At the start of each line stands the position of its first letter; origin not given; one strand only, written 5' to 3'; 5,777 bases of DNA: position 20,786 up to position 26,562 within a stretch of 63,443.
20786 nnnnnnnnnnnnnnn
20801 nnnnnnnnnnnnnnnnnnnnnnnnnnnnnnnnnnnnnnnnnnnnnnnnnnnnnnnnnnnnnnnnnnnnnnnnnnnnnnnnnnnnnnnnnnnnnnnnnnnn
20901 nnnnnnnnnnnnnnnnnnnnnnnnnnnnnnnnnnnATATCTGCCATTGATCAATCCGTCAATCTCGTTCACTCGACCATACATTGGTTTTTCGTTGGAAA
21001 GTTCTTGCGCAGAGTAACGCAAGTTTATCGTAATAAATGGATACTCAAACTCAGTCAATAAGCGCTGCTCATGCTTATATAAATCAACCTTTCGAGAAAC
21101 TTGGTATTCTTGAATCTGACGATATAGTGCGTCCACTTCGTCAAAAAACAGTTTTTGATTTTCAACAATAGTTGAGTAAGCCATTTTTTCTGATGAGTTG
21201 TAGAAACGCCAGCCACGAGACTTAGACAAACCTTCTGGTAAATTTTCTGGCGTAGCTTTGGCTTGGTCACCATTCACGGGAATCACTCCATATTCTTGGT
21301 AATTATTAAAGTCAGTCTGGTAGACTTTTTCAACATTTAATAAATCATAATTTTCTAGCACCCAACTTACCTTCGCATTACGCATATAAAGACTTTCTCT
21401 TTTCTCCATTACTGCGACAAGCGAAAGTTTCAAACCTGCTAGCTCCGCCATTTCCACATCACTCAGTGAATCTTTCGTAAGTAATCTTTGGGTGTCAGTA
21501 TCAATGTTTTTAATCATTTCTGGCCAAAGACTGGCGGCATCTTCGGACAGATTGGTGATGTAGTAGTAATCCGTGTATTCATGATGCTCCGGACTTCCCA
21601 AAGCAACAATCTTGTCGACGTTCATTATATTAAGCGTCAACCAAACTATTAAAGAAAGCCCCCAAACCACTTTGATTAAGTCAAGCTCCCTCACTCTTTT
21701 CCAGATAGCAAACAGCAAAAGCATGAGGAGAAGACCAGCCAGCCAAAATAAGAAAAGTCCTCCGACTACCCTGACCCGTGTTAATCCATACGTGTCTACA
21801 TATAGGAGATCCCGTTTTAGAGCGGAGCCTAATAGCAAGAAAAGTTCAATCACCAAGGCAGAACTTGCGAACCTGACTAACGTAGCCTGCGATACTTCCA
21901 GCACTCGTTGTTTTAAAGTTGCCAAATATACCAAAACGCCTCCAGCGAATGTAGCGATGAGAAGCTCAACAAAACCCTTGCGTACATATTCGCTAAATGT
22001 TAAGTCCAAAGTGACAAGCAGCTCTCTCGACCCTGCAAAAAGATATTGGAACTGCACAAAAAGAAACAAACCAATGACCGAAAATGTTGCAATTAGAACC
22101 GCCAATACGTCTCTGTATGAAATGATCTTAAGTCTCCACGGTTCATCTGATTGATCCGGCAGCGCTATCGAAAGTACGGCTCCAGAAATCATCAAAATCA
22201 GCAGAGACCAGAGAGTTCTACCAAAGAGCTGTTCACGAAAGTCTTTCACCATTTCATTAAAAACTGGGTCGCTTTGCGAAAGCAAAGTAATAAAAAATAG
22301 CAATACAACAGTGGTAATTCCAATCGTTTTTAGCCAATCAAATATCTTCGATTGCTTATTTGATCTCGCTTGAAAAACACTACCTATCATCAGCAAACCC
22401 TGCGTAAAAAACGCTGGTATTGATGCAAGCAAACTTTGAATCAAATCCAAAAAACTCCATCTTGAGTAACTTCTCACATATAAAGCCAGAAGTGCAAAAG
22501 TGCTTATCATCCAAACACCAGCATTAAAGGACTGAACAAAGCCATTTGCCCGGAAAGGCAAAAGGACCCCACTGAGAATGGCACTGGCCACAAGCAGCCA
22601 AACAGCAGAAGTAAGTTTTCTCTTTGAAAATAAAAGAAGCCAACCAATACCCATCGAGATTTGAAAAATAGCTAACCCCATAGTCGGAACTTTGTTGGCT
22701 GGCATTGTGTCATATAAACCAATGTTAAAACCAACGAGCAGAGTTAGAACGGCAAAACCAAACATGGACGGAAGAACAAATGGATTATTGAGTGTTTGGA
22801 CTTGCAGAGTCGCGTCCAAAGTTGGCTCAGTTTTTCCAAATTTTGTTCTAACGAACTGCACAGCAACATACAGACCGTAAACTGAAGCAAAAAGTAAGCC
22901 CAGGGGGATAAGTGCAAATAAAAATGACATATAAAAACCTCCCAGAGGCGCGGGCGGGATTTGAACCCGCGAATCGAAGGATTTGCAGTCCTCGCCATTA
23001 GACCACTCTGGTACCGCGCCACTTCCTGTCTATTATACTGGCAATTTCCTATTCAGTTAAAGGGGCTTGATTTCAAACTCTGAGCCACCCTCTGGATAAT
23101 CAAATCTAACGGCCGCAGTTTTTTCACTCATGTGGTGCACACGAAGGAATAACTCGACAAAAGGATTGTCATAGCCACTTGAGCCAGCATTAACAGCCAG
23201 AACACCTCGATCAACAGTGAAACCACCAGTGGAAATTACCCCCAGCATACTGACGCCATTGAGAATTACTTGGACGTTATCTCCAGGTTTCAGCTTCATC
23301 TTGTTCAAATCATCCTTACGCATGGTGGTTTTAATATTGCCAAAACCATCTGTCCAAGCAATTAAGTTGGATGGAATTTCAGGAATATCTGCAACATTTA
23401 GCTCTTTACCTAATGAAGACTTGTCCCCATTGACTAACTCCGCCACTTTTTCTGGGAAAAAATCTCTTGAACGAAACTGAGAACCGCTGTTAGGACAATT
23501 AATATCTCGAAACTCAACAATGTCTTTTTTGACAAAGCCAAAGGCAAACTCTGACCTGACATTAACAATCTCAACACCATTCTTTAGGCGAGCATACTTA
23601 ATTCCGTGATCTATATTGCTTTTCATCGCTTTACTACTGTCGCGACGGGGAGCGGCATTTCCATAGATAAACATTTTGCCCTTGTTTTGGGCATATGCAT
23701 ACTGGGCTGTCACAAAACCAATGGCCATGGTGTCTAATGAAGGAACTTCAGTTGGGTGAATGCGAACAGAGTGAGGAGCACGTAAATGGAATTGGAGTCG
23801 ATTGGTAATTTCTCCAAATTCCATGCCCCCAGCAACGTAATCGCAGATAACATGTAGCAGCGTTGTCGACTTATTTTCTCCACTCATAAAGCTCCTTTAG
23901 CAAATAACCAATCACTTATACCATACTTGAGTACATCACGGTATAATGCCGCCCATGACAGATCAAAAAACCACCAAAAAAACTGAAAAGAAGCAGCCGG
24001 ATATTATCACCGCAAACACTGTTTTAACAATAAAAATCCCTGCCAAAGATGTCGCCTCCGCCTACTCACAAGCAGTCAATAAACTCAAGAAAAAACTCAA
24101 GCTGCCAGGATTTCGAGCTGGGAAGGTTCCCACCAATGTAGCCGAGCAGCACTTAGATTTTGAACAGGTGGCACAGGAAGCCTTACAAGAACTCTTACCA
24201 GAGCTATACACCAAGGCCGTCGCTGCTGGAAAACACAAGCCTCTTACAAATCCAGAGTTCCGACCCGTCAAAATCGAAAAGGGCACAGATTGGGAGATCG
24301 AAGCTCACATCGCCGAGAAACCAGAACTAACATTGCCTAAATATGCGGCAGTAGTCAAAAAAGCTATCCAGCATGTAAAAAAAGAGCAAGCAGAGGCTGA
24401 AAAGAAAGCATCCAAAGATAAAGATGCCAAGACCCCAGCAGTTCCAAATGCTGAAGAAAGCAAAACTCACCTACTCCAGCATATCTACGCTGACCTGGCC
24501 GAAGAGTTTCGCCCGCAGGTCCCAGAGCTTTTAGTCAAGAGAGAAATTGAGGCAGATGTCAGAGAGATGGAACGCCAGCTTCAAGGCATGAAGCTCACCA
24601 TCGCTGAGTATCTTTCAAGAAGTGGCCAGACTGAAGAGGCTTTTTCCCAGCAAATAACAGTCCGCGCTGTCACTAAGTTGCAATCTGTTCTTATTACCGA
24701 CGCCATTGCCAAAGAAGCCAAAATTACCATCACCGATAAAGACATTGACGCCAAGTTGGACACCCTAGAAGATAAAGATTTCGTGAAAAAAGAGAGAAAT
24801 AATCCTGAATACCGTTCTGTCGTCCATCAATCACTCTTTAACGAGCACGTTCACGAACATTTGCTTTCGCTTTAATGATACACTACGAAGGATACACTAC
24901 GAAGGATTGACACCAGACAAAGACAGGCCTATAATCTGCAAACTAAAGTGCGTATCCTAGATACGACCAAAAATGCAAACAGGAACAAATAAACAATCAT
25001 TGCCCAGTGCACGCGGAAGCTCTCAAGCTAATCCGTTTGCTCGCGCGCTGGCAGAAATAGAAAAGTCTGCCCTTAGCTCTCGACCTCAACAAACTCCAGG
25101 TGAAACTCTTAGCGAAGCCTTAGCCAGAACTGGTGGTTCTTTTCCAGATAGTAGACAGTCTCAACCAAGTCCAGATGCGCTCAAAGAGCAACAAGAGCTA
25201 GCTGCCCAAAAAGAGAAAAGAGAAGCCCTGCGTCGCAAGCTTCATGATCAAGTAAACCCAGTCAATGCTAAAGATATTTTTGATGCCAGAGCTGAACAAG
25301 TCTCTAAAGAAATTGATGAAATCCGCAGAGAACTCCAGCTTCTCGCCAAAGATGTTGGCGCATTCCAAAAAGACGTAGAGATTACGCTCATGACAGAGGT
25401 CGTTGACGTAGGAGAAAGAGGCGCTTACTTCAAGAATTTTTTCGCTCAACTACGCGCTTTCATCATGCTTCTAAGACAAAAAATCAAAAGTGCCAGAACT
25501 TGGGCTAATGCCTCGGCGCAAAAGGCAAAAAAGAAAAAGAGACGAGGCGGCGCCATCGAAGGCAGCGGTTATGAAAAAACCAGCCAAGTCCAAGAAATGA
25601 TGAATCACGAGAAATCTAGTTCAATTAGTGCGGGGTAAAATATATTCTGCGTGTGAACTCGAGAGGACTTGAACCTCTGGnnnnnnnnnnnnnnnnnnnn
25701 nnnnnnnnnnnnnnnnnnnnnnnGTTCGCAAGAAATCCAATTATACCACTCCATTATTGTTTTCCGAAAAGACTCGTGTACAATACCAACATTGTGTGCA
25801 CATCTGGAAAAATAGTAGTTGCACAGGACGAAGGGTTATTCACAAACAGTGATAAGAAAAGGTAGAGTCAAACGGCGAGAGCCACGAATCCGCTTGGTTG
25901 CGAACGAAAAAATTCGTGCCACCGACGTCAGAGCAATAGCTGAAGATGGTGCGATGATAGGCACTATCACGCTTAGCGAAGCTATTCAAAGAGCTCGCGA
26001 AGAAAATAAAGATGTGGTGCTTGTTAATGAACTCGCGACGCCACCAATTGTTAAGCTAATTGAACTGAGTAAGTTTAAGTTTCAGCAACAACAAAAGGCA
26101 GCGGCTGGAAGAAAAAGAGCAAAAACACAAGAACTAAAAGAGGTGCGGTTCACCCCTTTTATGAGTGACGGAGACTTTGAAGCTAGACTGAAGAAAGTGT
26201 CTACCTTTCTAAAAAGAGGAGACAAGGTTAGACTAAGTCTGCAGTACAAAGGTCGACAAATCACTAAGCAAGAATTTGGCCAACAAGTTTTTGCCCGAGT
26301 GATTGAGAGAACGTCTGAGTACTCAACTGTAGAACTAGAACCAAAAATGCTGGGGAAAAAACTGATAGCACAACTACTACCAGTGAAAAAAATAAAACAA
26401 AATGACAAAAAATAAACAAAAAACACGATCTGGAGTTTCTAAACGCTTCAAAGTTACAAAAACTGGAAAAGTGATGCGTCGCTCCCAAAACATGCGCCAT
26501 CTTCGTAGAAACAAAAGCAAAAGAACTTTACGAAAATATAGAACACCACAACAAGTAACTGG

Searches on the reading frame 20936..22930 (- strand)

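Call 46: search_protein_families(library=pfam, proteins=[window:20936-22930:-], max_evalue=0.001)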
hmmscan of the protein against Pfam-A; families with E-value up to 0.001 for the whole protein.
window:20936-22930:- (665 aa): 1 family
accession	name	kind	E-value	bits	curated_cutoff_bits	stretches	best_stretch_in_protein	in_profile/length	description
PF13687.11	DUF4153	-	4.4e-42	145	27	1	115-466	2-367/373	Domain of unknown function (DUF4153)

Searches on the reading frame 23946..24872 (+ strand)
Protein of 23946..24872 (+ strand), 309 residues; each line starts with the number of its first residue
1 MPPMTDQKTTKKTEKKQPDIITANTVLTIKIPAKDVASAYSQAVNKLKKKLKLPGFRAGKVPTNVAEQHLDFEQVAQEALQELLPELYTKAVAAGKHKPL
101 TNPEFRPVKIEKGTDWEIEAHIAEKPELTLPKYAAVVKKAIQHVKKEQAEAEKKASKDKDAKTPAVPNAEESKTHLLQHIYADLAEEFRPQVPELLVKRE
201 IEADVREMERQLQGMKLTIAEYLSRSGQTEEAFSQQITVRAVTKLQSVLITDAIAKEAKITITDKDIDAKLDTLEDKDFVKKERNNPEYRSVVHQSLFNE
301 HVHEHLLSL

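Call 46: search_protein_families(library=pfam, proteins=[window:23946-24872:+], max_evalue=0.001)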
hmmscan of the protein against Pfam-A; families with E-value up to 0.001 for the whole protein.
window:23946-24872:+ (309 aa): 2 families
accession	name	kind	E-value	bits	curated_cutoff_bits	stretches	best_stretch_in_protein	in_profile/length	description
PF05697.18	Trigger_N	-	1.1e-28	100.8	22.2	1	23-152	11-140/144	Bacterial trigger factor protein (TF)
PF05698.19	Trigger_C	-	9e-16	58.8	22.7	1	169-274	18-123/162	Bacterial trigger factor protein (TF) C-terminus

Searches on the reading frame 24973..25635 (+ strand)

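Call 46: search_protein_families(library=pfam, proteins=[window:24973-25635:+], max_evalue=0.001)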
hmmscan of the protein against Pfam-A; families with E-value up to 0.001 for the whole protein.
window:24973-25635:+ (221 aa): 1 family
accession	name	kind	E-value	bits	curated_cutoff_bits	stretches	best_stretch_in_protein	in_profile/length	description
PF18904.5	DUF5660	-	1.2e-19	71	24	1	106-221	2-109/109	Domain of unknown function (DUF5660)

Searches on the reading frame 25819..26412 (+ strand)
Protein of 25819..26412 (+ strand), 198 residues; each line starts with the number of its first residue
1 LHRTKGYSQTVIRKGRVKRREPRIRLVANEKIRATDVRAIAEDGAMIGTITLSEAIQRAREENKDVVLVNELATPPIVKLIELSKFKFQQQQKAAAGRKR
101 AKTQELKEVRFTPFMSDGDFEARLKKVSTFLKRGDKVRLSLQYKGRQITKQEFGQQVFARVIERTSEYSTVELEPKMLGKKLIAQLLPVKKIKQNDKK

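Call 49: search_protein_families(library=pfam, proteins=[window:25819-26412:+], max_evalue=0.0001)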
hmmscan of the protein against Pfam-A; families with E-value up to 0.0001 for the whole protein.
window:25819-26412:+ (198 aa): 2 families
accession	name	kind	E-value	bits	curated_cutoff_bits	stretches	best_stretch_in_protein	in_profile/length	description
PF00707.27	IF3_C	-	3.6e-23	81.7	34.8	1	105-188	2-85/86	Translation initiation factor IF-3, C-terminal domain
PF05198.21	IF3_N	-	9.5e-20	71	26.9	1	29-94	2-67/70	Translation initiation factor IF-3, N-terminal domain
